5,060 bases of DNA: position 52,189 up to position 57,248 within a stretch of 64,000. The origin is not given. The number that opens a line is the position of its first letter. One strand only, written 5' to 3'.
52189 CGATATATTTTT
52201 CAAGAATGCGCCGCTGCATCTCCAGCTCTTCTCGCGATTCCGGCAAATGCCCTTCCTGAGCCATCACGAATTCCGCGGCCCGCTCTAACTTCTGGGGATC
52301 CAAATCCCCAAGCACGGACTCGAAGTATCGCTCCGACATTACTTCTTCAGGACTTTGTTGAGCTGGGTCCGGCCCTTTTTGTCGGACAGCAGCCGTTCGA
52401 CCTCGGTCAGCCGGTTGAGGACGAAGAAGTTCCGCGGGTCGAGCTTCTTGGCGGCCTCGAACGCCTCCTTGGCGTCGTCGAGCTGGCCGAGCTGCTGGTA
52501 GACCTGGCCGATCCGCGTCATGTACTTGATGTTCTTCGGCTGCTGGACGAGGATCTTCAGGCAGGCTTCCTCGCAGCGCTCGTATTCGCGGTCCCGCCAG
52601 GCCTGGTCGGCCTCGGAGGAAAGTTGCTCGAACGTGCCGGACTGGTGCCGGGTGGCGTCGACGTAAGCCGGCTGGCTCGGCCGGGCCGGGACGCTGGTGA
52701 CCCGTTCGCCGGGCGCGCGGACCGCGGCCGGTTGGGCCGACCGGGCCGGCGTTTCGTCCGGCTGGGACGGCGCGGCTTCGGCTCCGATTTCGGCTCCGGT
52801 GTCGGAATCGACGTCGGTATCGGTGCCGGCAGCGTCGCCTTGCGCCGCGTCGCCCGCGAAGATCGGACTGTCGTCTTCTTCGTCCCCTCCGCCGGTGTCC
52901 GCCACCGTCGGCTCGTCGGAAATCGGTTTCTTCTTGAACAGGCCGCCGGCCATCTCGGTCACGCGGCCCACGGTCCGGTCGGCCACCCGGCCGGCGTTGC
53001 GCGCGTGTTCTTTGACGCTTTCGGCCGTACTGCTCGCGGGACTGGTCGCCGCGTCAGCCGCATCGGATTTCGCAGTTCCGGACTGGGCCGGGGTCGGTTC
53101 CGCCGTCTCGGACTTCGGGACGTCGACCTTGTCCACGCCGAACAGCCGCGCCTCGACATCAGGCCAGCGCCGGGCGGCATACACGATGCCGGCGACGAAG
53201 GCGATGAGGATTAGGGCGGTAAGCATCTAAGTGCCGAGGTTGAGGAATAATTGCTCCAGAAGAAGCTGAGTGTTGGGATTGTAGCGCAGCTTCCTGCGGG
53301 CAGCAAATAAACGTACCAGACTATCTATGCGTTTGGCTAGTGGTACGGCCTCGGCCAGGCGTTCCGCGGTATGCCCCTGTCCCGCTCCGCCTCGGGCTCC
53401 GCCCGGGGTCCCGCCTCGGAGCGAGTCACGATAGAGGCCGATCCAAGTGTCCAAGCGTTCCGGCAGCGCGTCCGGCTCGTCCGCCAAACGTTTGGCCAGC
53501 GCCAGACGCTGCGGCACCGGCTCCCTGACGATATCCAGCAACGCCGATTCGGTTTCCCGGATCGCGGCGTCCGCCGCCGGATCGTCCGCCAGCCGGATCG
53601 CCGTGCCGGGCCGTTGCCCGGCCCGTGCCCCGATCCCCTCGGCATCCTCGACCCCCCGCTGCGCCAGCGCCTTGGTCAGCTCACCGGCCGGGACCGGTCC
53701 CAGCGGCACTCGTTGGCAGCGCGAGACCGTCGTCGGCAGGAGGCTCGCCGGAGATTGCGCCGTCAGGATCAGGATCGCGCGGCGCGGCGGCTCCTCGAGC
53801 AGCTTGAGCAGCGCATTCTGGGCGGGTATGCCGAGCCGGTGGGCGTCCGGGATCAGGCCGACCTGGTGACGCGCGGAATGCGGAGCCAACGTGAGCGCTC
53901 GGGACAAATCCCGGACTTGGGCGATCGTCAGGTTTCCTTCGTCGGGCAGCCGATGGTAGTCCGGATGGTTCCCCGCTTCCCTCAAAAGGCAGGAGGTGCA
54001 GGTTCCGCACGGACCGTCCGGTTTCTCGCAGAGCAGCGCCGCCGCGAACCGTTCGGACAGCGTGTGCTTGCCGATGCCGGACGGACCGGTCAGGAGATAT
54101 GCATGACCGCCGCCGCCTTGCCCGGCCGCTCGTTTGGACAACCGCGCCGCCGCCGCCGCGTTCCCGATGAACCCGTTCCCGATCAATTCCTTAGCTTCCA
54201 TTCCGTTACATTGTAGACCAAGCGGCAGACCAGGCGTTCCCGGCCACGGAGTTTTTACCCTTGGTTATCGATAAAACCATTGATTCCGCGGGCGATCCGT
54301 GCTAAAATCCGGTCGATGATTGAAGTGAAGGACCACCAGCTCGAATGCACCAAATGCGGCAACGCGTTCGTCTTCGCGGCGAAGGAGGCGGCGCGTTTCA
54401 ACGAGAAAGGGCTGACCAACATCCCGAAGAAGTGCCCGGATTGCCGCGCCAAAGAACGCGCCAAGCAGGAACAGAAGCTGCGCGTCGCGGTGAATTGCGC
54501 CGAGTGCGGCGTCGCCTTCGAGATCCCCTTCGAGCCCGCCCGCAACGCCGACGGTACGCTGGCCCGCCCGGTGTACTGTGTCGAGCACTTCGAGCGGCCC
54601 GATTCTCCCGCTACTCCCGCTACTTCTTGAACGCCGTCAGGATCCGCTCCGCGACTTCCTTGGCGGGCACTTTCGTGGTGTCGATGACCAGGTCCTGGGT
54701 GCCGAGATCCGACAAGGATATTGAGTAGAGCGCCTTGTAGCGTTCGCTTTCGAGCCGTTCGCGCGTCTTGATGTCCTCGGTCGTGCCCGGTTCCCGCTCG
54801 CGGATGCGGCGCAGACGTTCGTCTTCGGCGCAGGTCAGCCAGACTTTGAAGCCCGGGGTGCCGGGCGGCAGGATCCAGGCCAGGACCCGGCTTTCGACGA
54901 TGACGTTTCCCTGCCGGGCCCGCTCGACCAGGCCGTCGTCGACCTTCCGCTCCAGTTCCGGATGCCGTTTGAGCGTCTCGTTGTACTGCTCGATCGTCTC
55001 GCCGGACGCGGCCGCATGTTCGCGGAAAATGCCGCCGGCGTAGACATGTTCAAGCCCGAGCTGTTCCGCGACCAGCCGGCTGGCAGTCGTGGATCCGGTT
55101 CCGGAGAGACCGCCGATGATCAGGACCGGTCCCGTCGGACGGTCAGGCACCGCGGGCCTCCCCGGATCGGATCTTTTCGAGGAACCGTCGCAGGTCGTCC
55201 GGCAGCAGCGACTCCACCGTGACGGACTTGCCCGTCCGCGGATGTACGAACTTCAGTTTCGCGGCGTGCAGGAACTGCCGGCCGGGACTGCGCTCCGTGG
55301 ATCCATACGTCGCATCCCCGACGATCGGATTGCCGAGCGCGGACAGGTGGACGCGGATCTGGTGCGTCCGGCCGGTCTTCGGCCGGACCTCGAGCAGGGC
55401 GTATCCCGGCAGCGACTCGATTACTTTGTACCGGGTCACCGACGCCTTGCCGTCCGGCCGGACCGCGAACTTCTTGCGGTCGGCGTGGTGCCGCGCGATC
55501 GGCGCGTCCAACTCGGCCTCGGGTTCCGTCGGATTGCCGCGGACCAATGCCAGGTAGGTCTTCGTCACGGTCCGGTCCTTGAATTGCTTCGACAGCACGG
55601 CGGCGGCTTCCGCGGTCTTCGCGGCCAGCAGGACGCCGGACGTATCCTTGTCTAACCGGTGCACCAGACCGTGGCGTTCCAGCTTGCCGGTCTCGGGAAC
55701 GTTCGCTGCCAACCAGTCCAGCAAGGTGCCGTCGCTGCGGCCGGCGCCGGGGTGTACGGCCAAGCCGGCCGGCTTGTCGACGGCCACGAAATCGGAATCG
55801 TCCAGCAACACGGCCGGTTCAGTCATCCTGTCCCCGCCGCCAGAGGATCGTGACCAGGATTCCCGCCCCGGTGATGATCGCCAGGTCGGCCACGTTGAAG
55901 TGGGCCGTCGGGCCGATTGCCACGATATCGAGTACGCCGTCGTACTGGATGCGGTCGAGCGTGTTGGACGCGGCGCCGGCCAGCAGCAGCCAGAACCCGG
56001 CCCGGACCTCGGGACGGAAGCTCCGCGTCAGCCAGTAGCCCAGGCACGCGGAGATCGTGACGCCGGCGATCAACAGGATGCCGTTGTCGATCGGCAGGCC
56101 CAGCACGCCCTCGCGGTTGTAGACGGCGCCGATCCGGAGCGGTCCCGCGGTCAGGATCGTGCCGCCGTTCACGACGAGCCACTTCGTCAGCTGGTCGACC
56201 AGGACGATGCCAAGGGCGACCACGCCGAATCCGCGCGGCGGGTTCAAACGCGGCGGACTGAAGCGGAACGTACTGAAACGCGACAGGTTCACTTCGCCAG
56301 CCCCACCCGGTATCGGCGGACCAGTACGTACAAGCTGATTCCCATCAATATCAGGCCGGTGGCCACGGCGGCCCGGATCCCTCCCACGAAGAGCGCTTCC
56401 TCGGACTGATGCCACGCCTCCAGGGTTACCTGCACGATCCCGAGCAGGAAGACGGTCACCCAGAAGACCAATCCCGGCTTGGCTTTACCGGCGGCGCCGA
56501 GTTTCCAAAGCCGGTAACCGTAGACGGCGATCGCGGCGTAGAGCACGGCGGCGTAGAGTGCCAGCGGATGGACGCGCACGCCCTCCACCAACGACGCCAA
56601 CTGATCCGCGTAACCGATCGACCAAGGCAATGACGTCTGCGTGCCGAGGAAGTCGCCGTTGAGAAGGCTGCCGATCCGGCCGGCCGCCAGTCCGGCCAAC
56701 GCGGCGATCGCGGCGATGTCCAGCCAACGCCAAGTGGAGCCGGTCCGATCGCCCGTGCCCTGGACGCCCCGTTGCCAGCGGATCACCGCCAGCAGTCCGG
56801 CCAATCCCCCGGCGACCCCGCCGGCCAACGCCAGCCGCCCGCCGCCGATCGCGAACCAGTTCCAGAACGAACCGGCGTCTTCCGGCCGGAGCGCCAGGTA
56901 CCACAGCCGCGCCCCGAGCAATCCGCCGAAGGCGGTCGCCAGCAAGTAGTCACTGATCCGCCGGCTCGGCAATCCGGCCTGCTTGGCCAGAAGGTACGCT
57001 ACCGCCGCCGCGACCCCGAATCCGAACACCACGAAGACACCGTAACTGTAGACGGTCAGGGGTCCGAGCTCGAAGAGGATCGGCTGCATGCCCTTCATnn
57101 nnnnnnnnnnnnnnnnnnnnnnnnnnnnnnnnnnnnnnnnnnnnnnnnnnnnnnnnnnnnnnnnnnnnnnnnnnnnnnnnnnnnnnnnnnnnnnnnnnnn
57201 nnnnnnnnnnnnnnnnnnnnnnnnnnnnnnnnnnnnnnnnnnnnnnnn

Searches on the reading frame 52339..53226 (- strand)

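Call 28: search_protein_families(library=pfam, proteins=[window:52339-53226:-], max_evalue=0.00001)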
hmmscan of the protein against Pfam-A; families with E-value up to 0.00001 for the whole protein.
window:52339-53226:- (295 aa): 3 families
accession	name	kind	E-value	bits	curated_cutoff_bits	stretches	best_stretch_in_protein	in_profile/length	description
PF07719.23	TPR_2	-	4.8e-08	33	27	1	235-266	3-34/34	Tetratricopeptide repeat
PF00515.34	TPR_1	-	1.7e-07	31.2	27.8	1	237-266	5-34/34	Tetratricopeptide repeat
PF13181.12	TPR_8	-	3.3e-07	30.4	25.7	1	234-266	2-34/34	Tetratricopeptide repeat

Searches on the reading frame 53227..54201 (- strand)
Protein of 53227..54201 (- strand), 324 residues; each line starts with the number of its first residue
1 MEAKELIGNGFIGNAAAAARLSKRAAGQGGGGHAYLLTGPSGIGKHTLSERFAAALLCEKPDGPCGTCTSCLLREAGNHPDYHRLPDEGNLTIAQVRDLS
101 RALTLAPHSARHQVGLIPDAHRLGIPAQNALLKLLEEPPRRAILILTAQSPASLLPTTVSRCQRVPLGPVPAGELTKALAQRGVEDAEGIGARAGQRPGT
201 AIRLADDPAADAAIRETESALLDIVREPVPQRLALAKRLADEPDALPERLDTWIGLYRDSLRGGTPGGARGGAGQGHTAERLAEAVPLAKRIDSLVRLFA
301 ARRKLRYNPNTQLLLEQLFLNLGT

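Call 28: search_protein_families(library=pfam, proteins=[window:53227-54201:-], max_evalue=0.00001)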
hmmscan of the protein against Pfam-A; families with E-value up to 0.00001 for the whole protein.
window:53227-54201:- (324 aa): 1 family
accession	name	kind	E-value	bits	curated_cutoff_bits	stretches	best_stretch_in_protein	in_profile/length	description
PF13177.12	DNA_pol3_delta2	-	9.7e-39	133.4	27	1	23-169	10-159/161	DNA polymerase III, delta subunit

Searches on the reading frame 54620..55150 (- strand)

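Call 28: search_protein_families(library=pfam, proteins=[window:54620-55150:-], max_evalue=0.00001)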
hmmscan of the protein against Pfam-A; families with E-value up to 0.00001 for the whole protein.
window:54620-55150:- (176 aa): 4 families
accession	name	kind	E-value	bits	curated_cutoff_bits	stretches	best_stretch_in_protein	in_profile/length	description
PF13238.12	AAA_18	-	6.1e-12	46.6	29.4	1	11-136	2-125/128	AAA domain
PF13207.12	AAA_17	-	3.3e-10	40.8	27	1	14-119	2-122/136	AAA domain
PF13189.12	Cytidylate_kin2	-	5.3e-10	40.2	28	1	12-160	4-176/176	Cytidylate kinase-like family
PF02224.24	Cytidylate_kin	-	7.2e-08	32.8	26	0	51-175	83-210/211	Cytidylate kinase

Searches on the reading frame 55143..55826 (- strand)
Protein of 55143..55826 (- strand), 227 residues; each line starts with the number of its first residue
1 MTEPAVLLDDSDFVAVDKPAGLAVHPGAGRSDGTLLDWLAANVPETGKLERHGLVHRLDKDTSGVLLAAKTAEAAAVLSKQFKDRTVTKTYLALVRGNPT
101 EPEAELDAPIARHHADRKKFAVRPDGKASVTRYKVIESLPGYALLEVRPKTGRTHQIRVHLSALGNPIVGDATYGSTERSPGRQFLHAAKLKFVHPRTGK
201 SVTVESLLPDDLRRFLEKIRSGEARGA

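Call 28: search_protein_families(library=pfam, proteins=[window:55143-55826:-], max_evalue=0.00001)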
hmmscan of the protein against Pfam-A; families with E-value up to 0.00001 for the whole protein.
window:55143-55826:- (227 aa): 1 family
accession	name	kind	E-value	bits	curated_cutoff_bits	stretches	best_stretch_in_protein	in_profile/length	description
PF00849.27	PseudoU_synth_2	-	3.3e-37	128.5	26.8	1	12-163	1-152/152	RNA pseudouridylate synthase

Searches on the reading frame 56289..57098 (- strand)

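Call 28: search_protein_families(library=pfam, proteins=[window:56289-57098:-], max_evalue=0.00001)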
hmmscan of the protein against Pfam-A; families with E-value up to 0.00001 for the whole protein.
window:56289-57098:- (269 aa): 1 family
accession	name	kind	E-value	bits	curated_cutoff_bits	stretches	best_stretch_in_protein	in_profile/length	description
PF01790.23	LGT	-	3.3e-30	105.6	24.9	1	6-260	1-239/240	Prolipoprotein diacylglyceryl transferase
